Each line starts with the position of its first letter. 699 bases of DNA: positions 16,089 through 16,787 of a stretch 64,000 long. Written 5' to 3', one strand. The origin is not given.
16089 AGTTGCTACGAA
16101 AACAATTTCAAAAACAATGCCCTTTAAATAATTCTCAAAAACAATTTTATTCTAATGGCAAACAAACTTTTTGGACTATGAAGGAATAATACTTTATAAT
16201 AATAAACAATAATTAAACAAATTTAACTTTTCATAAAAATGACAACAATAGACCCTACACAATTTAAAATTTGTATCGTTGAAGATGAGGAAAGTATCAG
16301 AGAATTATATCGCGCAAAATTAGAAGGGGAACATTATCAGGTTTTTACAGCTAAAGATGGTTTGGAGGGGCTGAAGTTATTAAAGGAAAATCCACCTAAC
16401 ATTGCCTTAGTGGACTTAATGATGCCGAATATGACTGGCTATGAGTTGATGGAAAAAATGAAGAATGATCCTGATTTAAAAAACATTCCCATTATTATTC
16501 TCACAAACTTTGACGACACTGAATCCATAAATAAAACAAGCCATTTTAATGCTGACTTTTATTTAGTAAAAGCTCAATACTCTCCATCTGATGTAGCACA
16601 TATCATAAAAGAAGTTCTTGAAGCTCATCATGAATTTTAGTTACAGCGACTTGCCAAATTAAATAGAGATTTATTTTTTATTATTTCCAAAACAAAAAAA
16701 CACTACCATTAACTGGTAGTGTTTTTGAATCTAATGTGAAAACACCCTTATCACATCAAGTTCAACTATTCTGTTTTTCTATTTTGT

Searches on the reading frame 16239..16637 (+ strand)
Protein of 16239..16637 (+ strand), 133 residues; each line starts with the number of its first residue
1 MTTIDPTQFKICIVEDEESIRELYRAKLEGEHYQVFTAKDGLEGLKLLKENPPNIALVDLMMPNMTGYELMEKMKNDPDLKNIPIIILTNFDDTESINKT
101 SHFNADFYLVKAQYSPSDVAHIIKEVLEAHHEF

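Call 16: find_encoding_contigs(protein=window:16239-16637:+, flank=10000, max_places=1)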
Protein window:16239-16637:+ (133 aa): 3 contigs read that carry it; 1 place shown.
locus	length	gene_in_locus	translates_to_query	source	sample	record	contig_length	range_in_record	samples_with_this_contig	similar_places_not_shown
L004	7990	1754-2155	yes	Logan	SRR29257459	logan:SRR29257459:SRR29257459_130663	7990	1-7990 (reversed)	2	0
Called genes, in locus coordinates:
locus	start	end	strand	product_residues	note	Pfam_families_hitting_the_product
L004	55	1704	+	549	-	PF02366:PMT (weak), PF13231:PMT_2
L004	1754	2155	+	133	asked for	PF00072:Response_reg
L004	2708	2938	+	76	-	-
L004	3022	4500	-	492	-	PF13231:PMT_2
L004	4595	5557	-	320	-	-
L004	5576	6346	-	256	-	PF08245:Mur_ligase_M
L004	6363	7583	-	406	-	PF00155:Aminotran_1_2, PF00266:Aminotran_5, PF01041:DegT_DnrJ_EryC1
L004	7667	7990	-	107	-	?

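Call 35: search_protein_families(library=pfam, proteins=[window:16239-16637:+], max_evalue=0.1)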
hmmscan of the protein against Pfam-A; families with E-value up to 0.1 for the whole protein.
window:16239-16637:+ (133 aa): 4 families
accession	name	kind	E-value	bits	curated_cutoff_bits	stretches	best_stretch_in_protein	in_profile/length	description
PF00072.30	Response_reg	-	4.7e-23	81.9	30.2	1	11-113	1-101/111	Response regulator receiver domain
PF20161.5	VpsR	-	0.00024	21.3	23.7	1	24-108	23-107/121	VpsR domain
PF03709.21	OKR_DC_1_N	-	0.077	13.7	29.3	0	19-125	5-106/111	Orn/Lys/Arg decarboxylase, N-terminal domain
PF21714.3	KaiA_N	-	0.092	13.3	27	0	10-99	2-89/125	Circadian clock protein KaiA, N-terminal domain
